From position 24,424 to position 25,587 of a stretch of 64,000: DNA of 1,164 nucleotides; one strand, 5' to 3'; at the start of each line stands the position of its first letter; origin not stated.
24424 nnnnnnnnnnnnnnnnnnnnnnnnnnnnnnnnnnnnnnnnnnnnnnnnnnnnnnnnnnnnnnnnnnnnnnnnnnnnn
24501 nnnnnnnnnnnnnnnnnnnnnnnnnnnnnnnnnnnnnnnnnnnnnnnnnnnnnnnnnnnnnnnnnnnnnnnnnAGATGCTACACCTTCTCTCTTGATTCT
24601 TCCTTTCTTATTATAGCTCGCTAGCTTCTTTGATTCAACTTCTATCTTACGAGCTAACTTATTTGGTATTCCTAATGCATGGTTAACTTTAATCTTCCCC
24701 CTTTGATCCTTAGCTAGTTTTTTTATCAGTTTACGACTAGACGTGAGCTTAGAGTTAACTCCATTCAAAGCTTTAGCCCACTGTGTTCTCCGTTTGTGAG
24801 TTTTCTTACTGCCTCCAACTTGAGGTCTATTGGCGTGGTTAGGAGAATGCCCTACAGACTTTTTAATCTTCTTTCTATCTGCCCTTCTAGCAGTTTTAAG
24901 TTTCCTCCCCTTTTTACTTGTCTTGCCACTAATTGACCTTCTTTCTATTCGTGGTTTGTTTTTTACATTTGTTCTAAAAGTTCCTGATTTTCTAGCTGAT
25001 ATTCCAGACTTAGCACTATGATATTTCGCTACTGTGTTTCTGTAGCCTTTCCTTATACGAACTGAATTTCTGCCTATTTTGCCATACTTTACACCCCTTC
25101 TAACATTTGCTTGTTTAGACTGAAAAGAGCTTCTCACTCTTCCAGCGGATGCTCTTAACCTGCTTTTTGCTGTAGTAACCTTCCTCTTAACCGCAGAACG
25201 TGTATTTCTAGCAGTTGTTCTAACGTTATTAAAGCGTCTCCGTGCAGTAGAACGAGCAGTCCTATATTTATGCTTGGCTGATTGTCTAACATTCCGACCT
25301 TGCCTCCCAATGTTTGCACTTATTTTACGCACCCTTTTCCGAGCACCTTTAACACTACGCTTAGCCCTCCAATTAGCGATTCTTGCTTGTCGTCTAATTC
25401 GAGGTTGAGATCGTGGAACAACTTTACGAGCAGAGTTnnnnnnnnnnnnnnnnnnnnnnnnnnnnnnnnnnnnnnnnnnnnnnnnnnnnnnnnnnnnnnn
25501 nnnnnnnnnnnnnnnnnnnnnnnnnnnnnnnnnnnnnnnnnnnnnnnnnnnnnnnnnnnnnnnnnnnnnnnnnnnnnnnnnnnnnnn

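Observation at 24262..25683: Toxin-like protein with a signal peptide, a (PK/PR)n stalk and a histone-like R/K region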

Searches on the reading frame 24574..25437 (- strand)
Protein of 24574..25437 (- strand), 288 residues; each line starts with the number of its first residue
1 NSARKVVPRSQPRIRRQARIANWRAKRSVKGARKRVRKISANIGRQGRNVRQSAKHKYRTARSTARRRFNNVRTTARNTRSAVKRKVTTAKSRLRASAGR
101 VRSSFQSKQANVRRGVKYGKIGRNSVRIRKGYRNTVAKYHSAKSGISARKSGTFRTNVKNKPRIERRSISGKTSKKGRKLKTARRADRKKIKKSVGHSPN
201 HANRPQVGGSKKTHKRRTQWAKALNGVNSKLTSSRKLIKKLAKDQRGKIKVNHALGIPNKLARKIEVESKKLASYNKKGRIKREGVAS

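Call 37: search_protein_representatives(protein=window:24574-25437:-)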
Query: 288 residues. Proteins with E-value up to 0.001 (for the whole library): 0; up to 1e-10: 0; up to 1e-30: 0. The best 0 are listed.
